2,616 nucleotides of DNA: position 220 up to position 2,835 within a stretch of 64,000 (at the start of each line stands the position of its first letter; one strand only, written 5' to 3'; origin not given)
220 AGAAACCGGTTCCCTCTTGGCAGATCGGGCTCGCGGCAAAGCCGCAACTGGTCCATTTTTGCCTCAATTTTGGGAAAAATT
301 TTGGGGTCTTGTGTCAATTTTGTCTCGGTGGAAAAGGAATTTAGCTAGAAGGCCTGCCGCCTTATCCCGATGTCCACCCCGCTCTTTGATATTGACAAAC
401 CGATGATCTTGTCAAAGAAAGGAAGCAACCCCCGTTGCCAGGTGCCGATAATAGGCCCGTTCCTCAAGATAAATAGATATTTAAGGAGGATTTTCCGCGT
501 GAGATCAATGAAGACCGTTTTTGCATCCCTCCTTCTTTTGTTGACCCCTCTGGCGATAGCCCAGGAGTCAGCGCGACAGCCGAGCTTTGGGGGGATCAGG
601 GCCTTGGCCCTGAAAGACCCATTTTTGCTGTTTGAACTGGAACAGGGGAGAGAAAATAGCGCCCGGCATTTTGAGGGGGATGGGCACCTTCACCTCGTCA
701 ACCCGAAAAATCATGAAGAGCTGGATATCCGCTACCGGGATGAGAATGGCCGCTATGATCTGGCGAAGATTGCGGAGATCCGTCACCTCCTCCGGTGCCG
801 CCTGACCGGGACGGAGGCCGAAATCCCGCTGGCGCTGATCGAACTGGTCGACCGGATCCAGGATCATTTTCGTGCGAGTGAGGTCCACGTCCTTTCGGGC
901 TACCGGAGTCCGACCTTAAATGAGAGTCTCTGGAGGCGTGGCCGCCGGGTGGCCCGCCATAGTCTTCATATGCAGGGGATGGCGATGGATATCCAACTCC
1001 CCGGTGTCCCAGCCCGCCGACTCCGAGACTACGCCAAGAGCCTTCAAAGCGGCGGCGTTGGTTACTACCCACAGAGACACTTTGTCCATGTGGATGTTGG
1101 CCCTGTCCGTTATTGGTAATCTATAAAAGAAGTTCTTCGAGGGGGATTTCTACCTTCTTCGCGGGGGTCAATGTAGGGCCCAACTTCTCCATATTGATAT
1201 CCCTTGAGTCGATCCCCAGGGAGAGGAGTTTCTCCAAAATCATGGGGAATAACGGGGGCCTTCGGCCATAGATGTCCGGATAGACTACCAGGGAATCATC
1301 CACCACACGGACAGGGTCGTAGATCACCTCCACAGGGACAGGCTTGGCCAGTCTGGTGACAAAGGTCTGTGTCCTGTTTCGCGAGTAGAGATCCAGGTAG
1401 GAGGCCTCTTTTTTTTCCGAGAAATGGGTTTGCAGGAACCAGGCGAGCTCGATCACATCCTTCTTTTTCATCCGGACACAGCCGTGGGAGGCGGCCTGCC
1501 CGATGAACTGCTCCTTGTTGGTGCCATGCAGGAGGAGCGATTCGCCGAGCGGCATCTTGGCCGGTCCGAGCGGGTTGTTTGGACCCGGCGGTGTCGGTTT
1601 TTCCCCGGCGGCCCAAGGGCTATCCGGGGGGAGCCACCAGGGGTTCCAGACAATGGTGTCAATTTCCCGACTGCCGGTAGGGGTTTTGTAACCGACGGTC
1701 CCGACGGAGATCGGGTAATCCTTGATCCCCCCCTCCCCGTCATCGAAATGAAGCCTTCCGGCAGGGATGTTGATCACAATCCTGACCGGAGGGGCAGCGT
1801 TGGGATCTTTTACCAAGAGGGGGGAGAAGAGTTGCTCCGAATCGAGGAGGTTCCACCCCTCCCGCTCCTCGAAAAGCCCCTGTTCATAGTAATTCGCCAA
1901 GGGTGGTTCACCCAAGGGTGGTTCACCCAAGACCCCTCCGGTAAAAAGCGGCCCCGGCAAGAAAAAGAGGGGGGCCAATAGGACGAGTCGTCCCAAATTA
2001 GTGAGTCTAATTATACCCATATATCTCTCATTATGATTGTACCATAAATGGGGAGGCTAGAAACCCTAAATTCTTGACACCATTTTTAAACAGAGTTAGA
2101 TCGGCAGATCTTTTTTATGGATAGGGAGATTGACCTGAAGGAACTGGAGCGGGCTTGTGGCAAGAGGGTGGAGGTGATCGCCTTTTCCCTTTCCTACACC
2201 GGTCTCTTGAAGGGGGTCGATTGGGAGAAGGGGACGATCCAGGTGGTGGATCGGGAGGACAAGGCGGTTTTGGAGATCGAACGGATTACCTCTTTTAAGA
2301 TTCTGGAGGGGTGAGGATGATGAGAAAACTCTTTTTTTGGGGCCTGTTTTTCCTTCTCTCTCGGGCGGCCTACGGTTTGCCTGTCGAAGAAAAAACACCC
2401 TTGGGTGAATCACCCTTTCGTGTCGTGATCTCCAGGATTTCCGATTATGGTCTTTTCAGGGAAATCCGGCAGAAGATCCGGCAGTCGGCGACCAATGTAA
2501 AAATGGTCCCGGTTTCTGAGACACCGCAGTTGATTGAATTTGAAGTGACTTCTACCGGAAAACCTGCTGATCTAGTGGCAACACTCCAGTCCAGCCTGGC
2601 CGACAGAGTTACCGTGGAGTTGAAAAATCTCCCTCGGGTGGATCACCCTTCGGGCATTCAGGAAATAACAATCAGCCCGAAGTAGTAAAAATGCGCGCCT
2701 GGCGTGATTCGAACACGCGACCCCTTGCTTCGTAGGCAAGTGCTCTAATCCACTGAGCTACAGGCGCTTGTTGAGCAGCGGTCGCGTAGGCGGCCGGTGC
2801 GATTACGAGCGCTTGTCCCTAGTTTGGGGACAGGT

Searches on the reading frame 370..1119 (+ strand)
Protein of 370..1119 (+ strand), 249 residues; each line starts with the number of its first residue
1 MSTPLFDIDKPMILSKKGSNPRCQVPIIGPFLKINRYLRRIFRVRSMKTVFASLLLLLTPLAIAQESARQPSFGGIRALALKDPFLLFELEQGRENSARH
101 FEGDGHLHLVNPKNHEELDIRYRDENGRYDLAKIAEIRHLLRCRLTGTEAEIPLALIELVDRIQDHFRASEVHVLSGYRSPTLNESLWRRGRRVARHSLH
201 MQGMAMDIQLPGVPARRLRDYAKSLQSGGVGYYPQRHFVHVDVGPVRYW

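Call 40: find_encoding_contigs(protein=window:370-1119:+, flank=10000, max_places=5)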
Protein window:370-1119:+ (249 aa): 5 contigs read that carry it; 3 places shown.
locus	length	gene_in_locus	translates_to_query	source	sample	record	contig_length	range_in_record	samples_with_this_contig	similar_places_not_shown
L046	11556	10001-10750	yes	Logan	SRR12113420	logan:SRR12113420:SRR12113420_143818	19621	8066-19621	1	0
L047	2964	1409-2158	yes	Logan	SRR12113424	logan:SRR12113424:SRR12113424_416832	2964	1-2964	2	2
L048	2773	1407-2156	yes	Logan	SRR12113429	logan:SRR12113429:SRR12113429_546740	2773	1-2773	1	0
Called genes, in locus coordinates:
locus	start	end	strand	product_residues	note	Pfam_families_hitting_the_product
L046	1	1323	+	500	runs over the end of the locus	PF02789:Peptidase_M17_N, PF00883:Peptidase_M17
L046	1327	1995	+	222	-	-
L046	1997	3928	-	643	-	PF00133:tRNA-synt_1, PF09334:tRNA-synt_1g, PF00133:tRNA-synt_1, PF01406:tRNA-synt_1e (weak), PF19303:Anticodon_3 (weak), PF08264:Anticodon_1, PF01588:tRNA_bind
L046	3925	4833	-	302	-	PF13177:DNA_pol3_delta2, PF00004:AAA (weak)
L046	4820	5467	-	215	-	PF02223:Thymidylate_kin, PF13521:AAA_28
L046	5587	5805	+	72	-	-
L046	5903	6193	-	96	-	PF03992:ABM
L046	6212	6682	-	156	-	PF01797:Y1_Tnp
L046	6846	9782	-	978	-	PF08471:Ribonuc_red_2_N, PF02867:Ribonuc_red_lgC, PF12637:TSCPD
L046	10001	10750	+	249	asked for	PF05951:Peptidase_M15_2, PF08291:Peptidase_M15_3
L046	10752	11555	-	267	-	?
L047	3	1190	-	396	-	?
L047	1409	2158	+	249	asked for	PF05951:Peptidase_M15_2, PF08291:Peptidase_M15_3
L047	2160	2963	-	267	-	?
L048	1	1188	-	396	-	?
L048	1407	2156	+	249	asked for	PF05951:Peptidase_M15_2, PF08291:Peptidase_M15_3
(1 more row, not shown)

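Call 44: search_protein_families(library=ncbifam, proteins=[L046:6212-6682:-, L046:5587-5805:+, L046:5903-6193:-], max_evalue=0.01)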
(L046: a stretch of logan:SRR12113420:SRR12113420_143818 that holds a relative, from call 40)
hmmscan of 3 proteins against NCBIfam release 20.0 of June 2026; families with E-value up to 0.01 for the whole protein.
L046:6212-6682:- (156 aa): 2 families
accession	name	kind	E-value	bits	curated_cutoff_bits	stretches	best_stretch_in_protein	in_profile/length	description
NF033573.1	transpos_IS200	equivalog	3.5e-22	79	55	1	8-122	7-126/126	IS200/IS605 family transposase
NF047646.1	REP_Tyr_transpos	equivalog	1.3e-05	25.1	80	1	13-105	11-111/146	REP-associated tyrosine transposase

L046:5587-5805:+ (72 aa): 0 families

L046:5903-6193:- (96 aa): 1 family
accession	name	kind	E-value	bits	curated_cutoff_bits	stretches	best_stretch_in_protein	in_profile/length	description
NF007791.0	PRK10486.1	equivalog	7.4e-09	36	135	1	10-87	10-86/96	(4S)-4-hydroxy-5-phosphonooxypentane-2,3-dione isomerase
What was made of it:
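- On REP/REPIN (RAYT-associated): However, it matches the IS200 model (79 bits) and not the RAYT model (25 bits against a cut-off of 80) (call 44).
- The neighbouring Y1 transposase scores as ordinary IS200 (79 bits), not as a RAYT (25 bits against a cut-off of 80) (call 44).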

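Call 68: search_protein_families(library=pfam, proteins=[L046:6846-9782:-])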
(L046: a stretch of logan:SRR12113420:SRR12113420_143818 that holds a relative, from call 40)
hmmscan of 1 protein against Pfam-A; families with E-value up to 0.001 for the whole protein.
L046:6846-9782:- (978 aa): 3 families
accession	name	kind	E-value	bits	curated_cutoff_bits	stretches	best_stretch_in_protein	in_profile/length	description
PF02867.20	Ribonuc_red_lgC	-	1.6e-138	463.1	23.9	1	203-741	1-523/523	Ribonucleotide reductase, barrel domain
PF08471.15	Ribonuc_red_2_N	-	3.5e-24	85.4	27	1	70-154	1-103/103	Class II vitamin B12-dependent ribonucleotide reductase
PF12637.14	TSCPD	-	1.2e-08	35.5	22.8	1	795-886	13-88/88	TSCPD domain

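Call 82: search_solved_structures(query=L046:6212-6682:-, max_evalue=1, show_alignments=2)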
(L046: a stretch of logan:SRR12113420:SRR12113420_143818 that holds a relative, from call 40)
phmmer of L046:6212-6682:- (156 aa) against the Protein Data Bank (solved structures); distinct sequences matched with E-value up to 1: 9.
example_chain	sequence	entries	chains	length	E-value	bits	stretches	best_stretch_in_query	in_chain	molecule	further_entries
2xm3_A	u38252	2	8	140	4.5e-12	49.2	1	9-125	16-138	TRANSPOSASE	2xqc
2xma_A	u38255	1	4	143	4.9e-12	49.1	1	9-125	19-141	TRANSPOSASE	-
2a6m_A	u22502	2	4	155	5.3e-12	48.9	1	11-129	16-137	ISHp608 transposase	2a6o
2vhg_A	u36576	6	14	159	5.7e-12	48.8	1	11-129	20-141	TRANSPOSASE ORFA | Putative transposase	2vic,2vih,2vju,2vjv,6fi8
2fyx_A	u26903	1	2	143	1.1e-11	47.9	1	10-124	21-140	transposase, putative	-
2xo6_A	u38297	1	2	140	1.6e-11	47.3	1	9-125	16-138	TRANSPOSASE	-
2f4f_A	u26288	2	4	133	1.7e-06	31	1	3-124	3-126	Transposase, putative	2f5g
2ec2_A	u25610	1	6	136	1.8e-05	27.7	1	10-123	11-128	136aa long hypothetical transposase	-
4ph4_B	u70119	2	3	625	0.27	14.1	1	54-92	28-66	Phosphatidylinositol 3-kinase catalytic subunit type 3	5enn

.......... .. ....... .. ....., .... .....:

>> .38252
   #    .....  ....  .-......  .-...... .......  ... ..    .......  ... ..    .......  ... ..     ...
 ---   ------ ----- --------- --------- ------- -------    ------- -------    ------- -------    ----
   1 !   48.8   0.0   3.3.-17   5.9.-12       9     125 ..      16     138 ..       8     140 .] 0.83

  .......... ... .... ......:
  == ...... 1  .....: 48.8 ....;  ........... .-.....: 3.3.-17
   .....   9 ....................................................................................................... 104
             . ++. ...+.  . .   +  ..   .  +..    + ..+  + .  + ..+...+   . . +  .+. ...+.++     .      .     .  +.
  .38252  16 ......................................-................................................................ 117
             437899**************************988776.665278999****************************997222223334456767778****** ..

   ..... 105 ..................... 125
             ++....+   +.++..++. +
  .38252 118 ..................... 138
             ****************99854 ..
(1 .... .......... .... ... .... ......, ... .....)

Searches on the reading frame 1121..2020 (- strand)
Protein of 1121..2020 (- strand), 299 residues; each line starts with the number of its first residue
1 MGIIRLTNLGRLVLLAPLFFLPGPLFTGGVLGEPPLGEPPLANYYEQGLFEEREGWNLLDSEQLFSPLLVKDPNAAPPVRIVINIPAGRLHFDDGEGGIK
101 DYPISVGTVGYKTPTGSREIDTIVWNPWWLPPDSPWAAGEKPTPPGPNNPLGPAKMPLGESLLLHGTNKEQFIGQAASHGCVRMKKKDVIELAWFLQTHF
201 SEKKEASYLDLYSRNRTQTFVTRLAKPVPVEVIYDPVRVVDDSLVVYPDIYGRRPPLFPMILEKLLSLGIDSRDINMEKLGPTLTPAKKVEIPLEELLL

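Call 17: search_protein_families(library=pfam, proteins=[window:1121-2020:-])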
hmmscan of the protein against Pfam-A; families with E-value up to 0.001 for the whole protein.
window:1121-2020:- (299 aa): 1 family
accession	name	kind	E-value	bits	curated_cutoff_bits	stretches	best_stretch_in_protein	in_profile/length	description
PF03734.19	YkuD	-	8.2e-20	72.3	23.4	1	79-197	2-139/146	L,D-transpeptidase catalytic domain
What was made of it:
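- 1897..1931 (-): Two identical units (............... x2 on the + strand, 1899-1928) forming a perfect period-15 run at 1897-1931. They encode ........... directly after the signal peptide of an L,D-transpeptidase. The YkuD domain is in call 17.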

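Call 28: find_encoding_contigs(protein=window:1121-2020:-, flank=10000, max_places=4)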
Protein window:1121-2020:- (299 aa): no gene with exactly this product is on record in the collection.

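Call 48: list_cluster_members(proteins=[window:1121-2020:-, window:52909-54492:+, window:2317-2685:+, window:2320-2685:+, window:16761-21326:-])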
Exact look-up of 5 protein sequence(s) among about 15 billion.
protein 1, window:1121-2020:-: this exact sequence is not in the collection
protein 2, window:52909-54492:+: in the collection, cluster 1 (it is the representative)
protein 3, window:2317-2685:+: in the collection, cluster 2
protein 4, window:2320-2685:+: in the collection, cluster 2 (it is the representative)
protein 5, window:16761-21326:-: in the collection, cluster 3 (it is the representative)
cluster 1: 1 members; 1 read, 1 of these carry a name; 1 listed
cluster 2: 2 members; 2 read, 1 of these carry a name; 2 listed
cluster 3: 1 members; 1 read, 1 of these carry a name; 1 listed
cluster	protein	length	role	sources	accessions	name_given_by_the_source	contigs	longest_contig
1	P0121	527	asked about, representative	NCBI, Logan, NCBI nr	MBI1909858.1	MAG: alkaline phosphatase family protein [Deltaproteobacteria bacterium] | alkaline phosphatase family protein [Deltaproteobacteria bacterium]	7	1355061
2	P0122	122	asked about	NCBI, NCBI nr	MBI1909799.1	MAG: hypothetical protein HYS22_06480 [Deltaproteobacteria bacterium] | hypothetical protein [Deltaproteobacteria bacterium]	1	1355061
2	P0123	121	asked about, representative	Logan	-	-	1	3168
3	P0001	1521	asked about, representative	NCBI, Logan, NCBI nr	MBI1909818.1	MAG: glutamate synthase large subunit [Deltaproteobacteria bacterium] | glutamate synthase large subunit [Deltaproteobacteria bacterium]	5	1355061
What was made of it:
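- Closest known: Intragenic minisatellites / contingency-locus tandem repeats. Different: No length variants are recorded for three of the loci (call 48).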

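Call 63: find_homologous_proteins(query=window:1121-2020:-, max_evalue=1e-30)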
Query window:1121-2020:- (299 aa): 130 proteins with E <= 1e-30 among 1791 candidates; the best 120 are listed.
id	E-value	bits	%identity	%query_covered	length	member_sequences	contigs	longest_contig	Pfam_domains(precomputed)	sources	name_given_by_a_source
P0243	4.2e-195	665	100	97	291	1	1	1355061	PF03734.20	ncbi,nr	ncbi:MAG: L,D-transpeptidase [Deltaproteobacteria bacterium]|nr:L,D-transpeptidase [Deltaproteobacte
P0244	3.8e-65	238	46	76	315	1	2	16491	PF03734.20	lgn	-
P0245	1.6e-62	230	48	73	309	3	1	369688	PF03734.20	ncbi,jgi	-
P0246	2.3e-62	229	45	76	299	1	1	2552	PF03734.20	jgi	jgi:L,D-transpeptidase ErfK/SrfK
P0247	5.8e-62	228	49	70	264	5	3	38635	PF03734.20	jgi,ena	-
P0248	7.9e-62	227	49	68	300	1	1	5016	PF03734.20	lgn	-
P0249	1.1e-61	227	41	85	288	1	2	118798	PF03734.20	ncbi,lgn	-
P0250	5.6e-61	225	46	73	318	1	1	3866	PF03734.20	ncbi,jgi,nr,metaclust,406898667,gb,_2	ncbi:MAG: hypothetical protein ACD_73C00285G0002 [uncultured bacterium]|nr:MAG: hypothetical protein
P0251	1.3e-60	223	46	73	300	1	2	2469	PF03734.20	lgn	-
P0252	1.5e-60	223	46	72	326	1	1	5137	PF03734.20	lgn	-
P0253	1.9e-60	223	49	68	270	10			PF03734.20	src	-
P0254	2.4e-60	223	48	73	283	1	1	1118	PF03734.20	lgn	-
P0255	8.2e-60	221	45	75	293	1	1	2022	PF03734.20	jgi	jgi:hypothetical protein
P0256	1.0e-59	220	46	76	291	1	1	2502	PF03734.20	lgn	-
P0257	1.2e-59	220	46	73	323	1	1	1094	PF03734.20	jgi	jgi:hypothetical protein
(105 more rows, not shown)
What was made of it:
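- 1121..2020 (-): L,D-transpeptidase gene (YkuD domain), the host of the 2-unit array. The NCBI protein P0243 starts 8 codons later (call 63).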

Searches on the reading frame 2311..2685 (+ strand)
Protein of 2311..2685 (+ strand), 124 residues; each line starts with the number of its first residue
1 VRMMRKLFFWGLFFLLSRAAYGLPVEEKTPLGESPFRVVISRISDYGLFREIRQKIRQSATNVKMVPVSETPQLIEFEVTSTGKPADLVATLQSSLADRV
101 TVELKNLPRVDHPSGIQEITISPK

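Call 17: search_protein_families(library=pfam, proteins=[window:2311-2685:+])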
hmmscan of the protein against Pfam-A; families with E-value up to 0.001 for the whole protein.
window:2311-2685:+ (124 aa): 0 families

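Call 49: find_encoding_contigs(protein=window:2320-2685:+, flank=5000, max_places=6)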
Protein window:2320-2685:+ (121 aa): 1 contig read that carries it; 1 place shown.
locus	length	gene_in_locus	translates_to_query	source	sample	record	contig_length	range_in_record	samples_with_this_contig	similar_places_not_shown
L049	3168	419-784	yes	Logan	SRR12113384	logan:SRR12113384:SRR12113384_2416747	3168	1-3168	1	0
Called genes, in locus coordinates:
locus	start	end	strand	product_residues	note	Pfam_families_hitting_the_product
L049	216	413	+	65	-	-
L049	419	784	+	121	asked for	-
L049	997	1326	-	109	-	PF00137:ATP-synt_C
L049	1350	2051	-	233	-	PF00119:ATP-synt_A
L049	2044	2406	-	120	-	-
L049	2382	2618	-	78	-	PF09527:ATPase_gene1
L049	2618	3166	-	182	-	?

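Call 78: search_protein_representatives(protein=window:2320-2685:+)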
Query: 121 residues. Proteins with E-value up to 0.001 (for the whole library): 6; up to 1e-10: 2; up to 1e-30: 1. The best 6 are listed.
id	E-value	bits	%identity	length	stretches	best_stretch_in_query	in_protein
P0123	7.0e-72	255.1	100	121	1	1-121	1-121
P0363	4.4e-21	91.5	54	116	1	2-121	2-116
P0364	4.1e-05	40.1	32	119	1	9-118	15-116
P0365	4.6e-05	39.9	39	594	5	55-87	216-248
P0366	7.0e-05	39.3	33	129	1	18-107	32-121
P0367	2.0e-04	37.8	29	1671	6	48-101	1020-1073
